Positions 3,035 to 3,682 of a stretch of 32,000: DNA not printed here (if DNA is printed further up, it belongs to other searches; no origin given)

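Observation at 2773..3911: Candidate minimal sensor-effector module: wHTH-like protein, stand-alone CARF-like protein and membrane-anchored Hjc-like nuclease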

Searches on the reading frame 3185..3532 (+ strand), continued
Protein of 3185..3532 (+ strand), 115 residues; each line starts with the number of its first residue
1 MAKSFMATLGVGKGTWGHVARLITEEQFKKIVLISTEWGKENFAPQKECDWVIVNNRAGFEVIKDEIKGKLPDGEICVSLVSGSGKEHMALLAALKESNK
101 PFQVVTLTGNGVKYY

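Call 31: search_solved_structures(query=A2, max_evalue=10, show_alignments=3)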
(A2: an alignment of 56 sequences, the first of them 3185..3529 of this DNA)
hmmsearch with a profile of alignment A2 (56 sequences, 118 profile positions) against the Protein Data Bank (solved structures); distinct sequences matched with E-value up to 10: 32.
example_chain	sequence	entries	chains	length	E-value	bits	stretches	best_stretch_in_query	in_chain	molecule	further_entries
6uvw_A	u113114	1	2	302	0.043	17.1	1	34-113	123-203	I-OnuI-e-Therm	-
9xy9_A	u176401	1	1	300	0.046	17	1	36-116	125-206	eI-OnuI_P456_ACA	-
6uwh_A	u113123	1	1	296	0.047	17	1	34-113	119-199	I-OnuI-e-Therm-hChr11v1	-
6uwg_A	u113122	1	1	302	0.048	16.9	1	34-113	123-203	I-OnuI-e-Therm-E178D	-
6bd0_A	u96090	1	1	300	0.051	16.8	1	38-115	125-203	Ribosomal protein 3/homing endonuclease-like protein fusion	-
3qqy_A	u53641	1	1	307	0.052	16.8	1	38-115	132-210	Ribosomal protein 3/homing endonuclease-like protein fusion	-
6bdb_A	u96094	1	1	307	0.055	16.7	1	38-115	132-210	Ribosomal protein 3/homing endonuclease-like protein fusion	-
9b86_A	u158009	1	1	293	0.074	16.3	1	20-93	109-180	Heme-binding protein FetB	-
9q0h_A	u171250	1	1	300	0.079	16.2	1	35-114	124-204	eI-OnuI_P456_GGC_3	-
9xy6_A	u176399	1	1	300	0.14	15.5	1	35-110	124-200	eI-OnuI_P456_TCC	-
6uw0_A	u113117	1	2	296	0.17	15.2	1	34-112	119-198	I-OnuI-e-Therm-bCtxA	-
9pzh_A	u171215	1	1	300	0.28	14.4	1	35-111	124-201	eI-OnuI_P456_GGC_2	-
9xya_A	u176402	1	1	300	0.29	14.4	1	35-113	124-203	eI-OnuI_P456_GGC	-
6msp_A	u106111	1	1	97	0.34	14.2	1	55-86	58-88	De novo Designed Protein Foldit3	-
9xy1_A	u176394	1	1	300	0.34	14.2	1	35-109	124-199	eI-OnuI_P456_TGA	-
8q41_A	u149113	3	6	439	1.3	12.2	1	36-87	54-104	DUF1887 family protein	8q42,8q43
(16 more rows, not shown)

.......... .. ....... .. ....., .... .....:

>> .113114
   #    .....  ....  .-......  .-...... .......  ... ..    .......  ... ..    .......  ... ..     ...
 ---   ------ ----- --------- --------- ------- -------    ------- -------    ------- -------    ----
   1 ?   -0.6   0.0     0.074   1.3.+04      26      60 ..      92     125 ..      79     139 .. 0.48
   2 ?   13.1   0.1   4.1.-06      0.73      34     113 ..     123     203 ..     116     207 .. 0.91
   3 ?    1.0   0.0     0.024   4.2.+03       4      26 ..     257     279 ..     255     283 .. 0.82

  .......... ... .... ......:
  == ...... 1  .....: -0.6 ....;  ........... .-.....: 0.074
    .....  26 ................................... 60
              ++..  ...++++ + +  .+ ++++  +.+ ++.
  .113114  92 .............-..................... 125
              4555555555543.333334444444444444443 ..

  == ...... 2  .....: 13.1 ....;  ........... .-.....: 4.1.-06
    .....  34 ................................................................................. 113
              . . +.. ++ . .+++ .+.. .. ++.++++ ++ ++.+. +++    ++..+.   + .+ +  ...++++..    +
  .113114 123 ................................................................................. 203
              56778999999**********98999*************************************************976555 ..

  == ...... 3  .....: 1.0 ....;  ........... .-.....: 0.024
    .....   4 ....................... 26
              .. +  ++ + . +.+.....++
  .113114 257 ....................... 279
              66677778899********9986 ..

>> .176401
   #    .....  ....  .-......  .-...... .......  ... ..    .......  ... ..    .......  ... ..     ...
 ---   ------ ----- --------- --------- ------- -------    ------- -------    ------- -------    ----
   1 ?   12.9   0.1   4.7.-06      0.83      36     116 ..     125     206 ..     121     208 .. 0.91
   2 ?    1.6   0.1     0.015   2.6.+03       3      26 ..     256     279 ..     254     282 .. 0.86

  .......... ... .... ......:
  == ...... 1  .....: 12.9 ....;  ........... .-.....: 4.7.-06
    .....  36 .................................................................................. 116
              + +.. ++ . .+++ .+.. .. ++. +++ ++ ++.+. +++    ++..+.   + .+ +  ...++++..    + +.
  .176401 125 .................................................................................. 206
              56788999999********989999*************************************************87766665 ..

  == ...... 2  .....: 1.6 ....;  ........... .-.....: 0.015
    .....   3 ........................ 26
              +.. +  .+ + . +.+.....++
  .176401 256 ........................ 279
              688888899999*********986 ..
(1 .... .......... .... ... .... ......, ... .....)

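Call 39: search_protein_families(library=pfam, proteins=[L042:5184-6239:+, L049:6375-6974:+, L046:1890-2342:-, L064:369-899:-, L059:5658-6317:-, L079:2483-3070:-, L032:4365-5615:+, L031:5736-6044:+, L031:6028-6417:+, L073:4250-4771:+], max_evalue=0.01)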
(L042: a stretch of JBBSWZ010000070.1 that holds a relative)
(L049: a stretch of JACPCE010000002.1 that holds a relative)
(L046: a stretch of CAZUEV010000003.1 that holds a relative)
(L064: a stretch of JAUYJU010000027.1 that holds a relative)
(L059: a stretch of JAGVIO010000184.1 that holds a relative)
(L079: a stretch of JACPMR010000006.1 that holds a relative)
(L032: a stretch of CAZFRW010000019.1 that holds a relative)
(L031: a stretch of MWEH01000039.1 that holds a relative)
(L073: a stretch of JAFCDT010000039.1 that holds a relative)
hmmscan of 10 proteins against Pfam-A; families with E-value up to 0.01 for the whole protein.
L042:5184-6239:+ (352 aa): 14 families
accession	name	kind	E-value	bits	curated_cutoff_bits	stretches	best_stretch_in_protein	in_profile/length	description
PF13401.12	AAA_22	-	9.1e-14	52.3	27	1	52-155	4-109/130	AAA domain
PF22703.2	Cdc6_lid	-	9e-13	48.3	27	1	201-264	3-67/68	Cdc6 AAA+ ATPase-type lid domain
PF00931.28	NB-ARC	-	7.2e-08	32.4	23.5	1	40-171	5-140/248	NB-ARC domain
PF13191.12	AAA_16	-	5.6e-06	27.4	32.6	1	32-159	4-161/167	AAA ATPase domain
PF05729.18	NACHT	-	1.6e-05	25.3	26.7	1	55-195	2-156/167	NACHT domain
PF24883.2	NPHP3_N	-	3.8e-05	24.4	24.8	0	51-96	20-63/164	Nephrocystin 3, N-terminal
PF05621.17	TniB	-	6.4e-05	22.9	22.4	1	49-145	31-132/189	Bacterial TniB protein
PF00004.35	AAA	-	7e-05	23.7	21.2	1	57-186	2-126/131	ATPase family associated with various cellular activities (AAA)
PF13245.12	AAA_19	-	0.00064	20.3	25.1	1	51-164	9-122/134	AAA domain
PF09848.15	SLFN-g3_helicase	-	0.00069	19.4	24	1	55-146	3-93/354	Schlafen group 3, DNA/RNA helicase domain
PF13412.12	HTH_24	-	0.0013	18.7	21.9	0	280-300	3-23/48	Winged helix-turn-helix DNA-binding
PF25199.1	nSTAND_NTPase5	-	0.0025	18.1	34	0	52-166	40-131/145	Novel STAND NTPase 5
PF00270.35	DEAD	-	0.004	17.3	26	0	48-75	12-36/167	DEAD/DEAH box helicase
PF20720.3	nSTAND3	-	0.004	17.3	27.2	1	54-88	18-52/155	Novel STAND NTPase 3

L049:6375-6974:+ (200 aa): 3 families
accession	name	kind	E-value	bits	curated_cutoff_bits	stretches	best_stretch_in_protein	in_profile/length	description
PF00149.33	Metallophos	-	3.8e-15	57.3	21.5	1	1-174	1-190/191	Calcineurin-like phosphoesterase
PF14582.11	Metallophos_3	-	1.8e-12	47.6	28.2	1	44-192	78-238/259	Metallophosphoesterase, calcineurin superfamily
PF12850.12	Metallophos_2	-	4.9e-11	43.3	27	1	1-192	1-134/154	Calcineurin-like phosphoesterase superfamily domain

L046:1890-2342:- (151 aa): 0 families

L064:369-899:- (177 aa): 10 families
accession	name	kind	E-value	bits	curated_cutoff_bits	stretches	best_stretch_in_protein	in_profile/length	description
PF05175.20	MTS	-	1.6e-16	60.9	23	1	11-138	22-145/170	Methyltransferase small domain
PF13489.12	Methyltransf_23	-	7.5e-07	29.5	27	1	18-84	20-88/164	Methyltransferase domain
PF07669.17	Eco57I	-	1e-06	29.4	25.3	1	67-135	69-136/171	Eco57I restriction-modification methylase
PF13847.12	Methyltransf_31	-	3.6e-06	27.2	27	1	22-148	5-126/145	Methyltransferase domain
PF13649.12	Methyltransf_25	-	5.1e-06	27.5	27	1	24-89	1-78/97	Methyltransferase domain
PF08241.18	Methyltransf_11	-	2.3e-05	25.4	21.2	1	25-83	1-66/95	Methyltransferase domain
PF06325.19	PrmA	-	7.6e-05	22.8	22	1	12-96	155-245/296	Ribosomal protein L11 methyltransferase (PrmA)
PF10354.15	BMT5-like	-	0.00028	21.7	24.7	1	64-137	63-131/168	rRNA (uridine-N3-)-methyltransferase BTM5-like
PF01170.24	UPF0020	-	0.0031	17.7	22.3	1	45-154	89-184/197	RMKL-like, methyltransferase domain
PF01555.25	N6_N4_Mtase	-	0.0099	16.3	26.7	0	79-135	2-55/221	DNA methylase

L059:5658-6317:- (220 aa): 0 families

L079:2483-3070:- (196 aa): 1 family
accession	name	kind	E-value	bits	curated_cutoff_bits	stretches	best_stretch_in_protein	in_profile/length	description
PF02163.28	Peptidase_M50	-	1.9e-05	24.6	27.2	1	159-193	162-196/221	Peptidase family M50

L032:4365-5615:+ (417 aa): 3 families
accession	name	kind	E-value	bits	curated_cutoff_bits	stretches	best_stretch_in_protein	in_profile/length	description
PF09861.14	Lar_N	-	5.2e-50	169.9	23.3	1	7-204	1-202/204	Lactate racemase N-terminal domain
PF21113.2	LarA_C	-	1.6e-22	80.5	25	1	274-413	5-150/152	Lactate racemase C-terminal domain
PF11733.13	NP1-WLL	-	0.0069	16.7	20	0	340-400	82-142/213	Non-capsid protein NP1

L031:5736-6044:+ (103 aa): 4 families
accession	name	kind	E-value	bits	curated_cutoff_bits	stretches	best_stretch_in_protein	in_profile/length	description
PF01022.26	HTH_5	-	3.5e-06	27.2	22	1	21-64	4-47/47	Bacterial regulatory protein, arsR family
PF14947.12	HTH_45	-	5.1e-05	23.6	25.5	1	24-81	11-68/77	Winged helix-turn-helix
PF01978.25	TrmB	-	0.0026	18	25.6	1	30-69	20-59/68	Sugar-specific transcriptional regulator TrmB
PF24409.1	wHTH-PRTase_assc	-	0.0079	16.7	27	0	23-64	2-43/83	wHTH-PRTase associated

L031:6028-6417:+ (130 aa): 0 families

L073:4250-4771:+ (174 aa): 3 families
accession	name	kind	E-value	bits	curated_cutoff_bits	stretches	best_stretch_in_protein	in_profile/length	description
PF22794.1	jr-ZPR1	-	3.5e-21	75.8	27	1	68-167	1-102/125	ZPR1 jelly-roll domain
PF03367.19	Zn_ribbon_ZPR1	-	1.3e-09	37.8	23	1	7-55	7-54/56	ZPR1 zinc-finger domain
PF14354.12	Lar_restr_allev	-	0.0054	17.4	28.6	1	5-55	2-43/58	Restriction alleviation protein Lar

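Call 58: search_protein_families(library=padloc, alignment_id=A2, max_evalue=1)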
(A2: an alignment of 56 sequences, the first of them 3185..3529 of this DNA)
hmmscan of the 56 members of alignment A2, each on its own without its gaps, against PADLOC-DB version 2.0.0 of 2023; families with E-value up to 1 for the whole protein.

A. member 1, window:3185-3529:+ (115 aa): 1 family
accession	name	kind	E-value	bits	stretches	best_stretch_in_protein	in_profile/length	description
PDLC02068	Cas2_II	-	0.0079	13.9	1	17-45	86-113/137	-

B. families by the number of members that match (of 56 scanned): 36 families (the first 25 are shown)
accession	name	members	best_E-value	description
PDLC01975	CARF_m11--CARF_HEPNnew_CARF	6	1.8e-05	-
PDLC01794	CARF1--CARF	5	0.0011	-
PDLC01619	Csx1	3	0.0013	CAS-III; associated_signaling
PDLC01161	CARF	3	0.0015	CARF fused to a diverged HEPN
PDLC01639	Csx1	3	0.009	CAS-III; associated_signaling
PDLC01864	CARF3--CARF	2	0.0013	-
PDLC01044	Csa3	2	0.0017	Type I-A associated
PDLC01802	CARF1--CARF_HEPN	2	0.002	-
PDLC02098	Cas6_IIIa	1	3.2e-05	-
PDLC01721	typeIV_Cas8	1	0.00055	Csf1_0_IV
PDLC01869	CARF3--CARF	1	0.0035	-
PDLC01863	CARF3--CARF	1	0.0037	-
PDLC01926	CARF7--CARF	1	0.0039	-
PDLC01360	Csx1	1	0.004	CAS-III; associated_signaling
PDLC01813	CARF1--CARF_HEPN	1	0.006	-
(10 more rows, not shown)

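Call 68: find_related_loci(query=A3, collection=viral_contigs, flank=4000)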
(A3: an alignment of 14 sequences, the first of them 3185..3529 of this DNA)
Query A3 (115 aa) in viral_contigs; peptide patterns used: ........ (x = any residue, [..] = any of these).
8 stretches matched a pattern, but none encodes a relative of the query by tblastn (E <= 1e-3).

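Call 69: find_encoding_contigs(protein=window:3185-3532:+, flank=1000, max_places=3)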
Protein window:3185-3532:+ (115 aa): 24 contigs read that carry it; 3 places shown.
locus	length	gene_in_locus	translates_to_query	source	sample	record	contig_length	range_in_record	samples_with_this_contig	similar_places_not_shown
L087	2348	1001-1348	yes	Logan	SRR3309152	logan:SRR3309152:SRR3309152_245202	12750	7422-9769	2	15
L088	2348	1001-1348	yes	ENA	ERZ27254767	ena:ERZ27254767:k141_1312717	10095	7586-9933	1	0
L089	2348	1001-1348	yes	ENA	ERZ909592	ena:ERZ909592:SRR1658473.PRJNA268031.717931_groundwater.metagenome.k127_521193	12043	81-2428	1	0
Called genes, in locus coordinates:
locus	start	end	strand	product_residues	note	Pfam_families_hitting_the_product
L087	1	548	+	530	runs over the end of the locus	PF23613:ELP3_N, PF04055:Radical_SAM, PF16199:Radical_SAM_C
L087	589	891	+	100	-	-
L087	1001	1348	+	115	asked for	-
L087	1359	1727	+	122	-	PF10107:Endonuc_Holl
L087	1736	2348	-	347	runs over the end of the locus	PF26356:Pelota_N, PF03464:eRF1_2 (weak), PF03465:eRF1_3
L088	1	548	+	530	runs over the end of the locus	PF23613:ELP3_N, PF04055:Radical_SAM, PF16199:Radical_SAM_C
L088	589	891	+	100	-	-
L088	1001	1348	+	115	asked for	-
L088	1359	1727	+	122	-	PF10107:Endonuc_Holl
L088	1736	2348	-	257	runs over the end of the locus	PF03464:eRF1_2 (weak), PF03465:eRF1_3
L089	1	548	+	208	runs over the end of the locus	?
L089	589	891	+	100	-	-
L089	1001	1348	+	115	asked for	-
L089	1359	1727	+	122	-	PF10107:Endonuc_Holl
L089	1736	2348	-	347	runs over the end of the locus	PF26356:Pelota_N, PF03464:eRF1_2 (weak), PF03465:eRF1_3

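Call 89: search_solved_structures(query=A8, max_evalue=10, show_alignments=2)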
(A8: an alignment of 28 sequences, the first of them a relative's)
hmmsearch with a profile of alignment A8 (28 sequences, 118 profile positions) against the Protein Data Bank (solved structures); distinct sequences matched with E-value up to 10: 9.
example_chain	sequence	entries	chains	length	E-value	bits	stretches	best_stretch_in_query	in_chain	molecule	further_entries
4up4_A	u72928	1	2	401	0.31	14.3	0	5-29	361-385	LECTIN PVL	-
2bwm_A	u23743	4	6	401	0.33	14.2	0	5-29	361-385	PSATHYRELLA VELUTINA LECTIN PVL | PSATHYRELLA VELUTINA LECTIN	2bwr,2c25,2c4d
9vtc_A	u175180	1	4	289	0.34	14.2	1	32-103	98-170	DciF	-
9lwv_A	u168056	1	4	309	0.36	14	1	32-103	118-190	DciF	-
3hcw_A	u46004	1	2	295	0.46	13.7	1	44-107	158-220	Maltose operon transcriptional repressor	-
3j3s_A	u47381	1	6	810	1.9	11.7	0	28-74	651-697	Negative regulator of genetic competence ClpC/MecB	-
3j3r_A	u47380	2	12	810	1.9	11.7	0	28-74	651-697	Negative regulator of genetic competence ClpC/MecB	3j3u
3j3t_A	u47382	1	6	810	1.9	11.7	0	28-74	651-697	Negative regulator of genetic competence ClpC/MecB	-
7abr_A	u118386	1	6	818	1.9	11.7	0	28-74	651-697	Negative regulator of genetic competence ClpC/MecB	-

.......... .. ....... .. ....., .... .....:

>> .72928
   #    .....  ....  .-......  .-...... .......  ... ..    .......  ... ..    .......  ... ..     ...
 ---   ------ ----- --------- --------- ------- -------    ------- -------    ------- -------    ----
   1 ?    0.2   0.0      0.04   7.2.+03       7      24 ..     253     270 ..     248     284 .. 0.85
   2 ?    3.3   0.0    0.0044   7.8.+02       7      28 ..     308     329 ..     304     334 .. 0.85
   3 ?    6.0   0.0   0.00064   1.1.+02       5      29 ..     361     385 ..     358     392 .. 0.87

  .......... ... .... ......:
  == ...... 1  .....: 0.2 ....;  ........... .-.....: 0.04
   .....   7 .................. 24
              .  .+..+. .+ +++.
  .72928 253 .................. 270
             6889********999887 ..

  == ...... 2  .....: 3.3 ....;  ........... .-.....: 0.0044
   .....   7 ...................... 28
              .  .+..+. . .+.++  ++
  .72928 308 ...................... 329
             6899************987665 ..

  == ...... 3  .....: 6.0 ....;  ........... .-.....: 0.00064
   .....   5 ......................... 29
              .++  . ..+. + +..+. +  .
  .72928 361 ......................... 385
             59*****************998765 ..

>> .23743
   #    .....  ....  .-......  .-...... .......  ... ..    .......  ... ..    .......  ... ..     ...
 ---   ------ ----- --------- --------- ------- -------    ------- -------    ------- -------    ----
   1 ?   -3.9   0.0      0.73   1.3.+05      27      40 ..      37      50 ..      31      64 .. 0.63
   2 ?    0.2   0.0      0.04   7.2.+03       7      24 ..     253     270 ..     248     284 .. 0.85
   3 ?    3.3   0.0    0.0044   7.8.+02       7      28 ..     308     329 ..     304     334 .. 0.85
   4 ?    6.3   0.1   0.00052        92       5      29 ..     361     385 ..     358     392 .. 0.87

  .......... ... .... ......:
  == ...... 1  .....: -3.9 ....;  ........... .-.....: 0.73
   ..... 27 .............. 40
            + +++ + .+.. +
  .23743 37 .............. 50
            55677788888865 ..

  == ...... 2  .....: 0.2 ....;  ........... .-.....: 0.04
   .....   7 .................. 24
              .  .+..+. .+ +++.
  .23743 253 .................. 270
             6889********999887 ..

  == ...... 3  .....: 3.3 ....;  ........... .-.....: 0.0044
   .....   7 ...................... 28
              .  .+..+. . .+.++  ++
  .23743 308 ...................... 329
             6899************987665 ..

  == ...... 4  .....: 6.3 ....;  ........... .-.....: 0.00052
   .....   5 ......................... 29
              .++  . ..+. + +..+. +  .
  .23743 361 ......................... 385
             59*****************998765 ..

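Call 90: search_dna_similar(query=window:3185-3529:+, collection=plasmids, mode=protein, max_evalue=0.01, max_rows=10)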
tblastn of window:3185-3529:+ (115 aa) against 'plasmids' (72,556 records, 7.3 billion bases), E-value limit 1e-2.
No match.

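Call 91: search_dna_similar(query=window:3185-3529:+, collection=phages, mode=protein, max_evalue=0.01, max_rows=10)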
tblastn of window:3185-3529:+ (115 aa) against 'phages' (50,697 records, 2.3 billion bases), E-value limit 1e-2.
No match.

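Call 98: search_protein_families(library=padloc, alignment_id=A9, max_evalue=0.00001)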
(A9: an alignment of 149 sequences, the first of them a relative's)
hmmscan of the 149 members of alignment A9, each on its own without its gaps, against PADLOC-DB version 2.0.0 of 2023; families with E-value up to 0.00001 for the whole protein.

A. member 1, L023:2107-3936:- (610 aa): 0 families

B. families by the number of members that match (of 149 scanned): 141 families (the first 25 are shown)
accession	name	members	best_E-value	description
PDLC02707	PbeA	2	5e-30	PbeA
PDLC04789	PDC-S01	2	8.6e-27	-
PDLC04134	mad2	2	4.4e-22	mads_2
PDLC02704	PbeA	2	8.9e-22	PbeA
PDLC02706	PbeA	2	1.4e-21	PbeA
PDLC04140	mad8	2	1.1e-18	mads_8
PDLC04899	PDC-S07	2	1.9e-18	-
PDLC00659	HmaA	2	2.1e-07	SNF2 helicase / DEAD-box helicase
PDLC02196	IetA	1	3.9e-83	-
PDLC02195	IetA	1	6.6e-68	-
PDLC04232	IetA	1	1.4e-64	-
PDLC04135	mad3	1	3e-51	mads_3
PDLC02304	AbiEii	1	1.2e-42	AbiEii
PDLC02323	AbiEii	1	3.6e-42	AbiEii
PDLC04231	IetA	1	3.2e-40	-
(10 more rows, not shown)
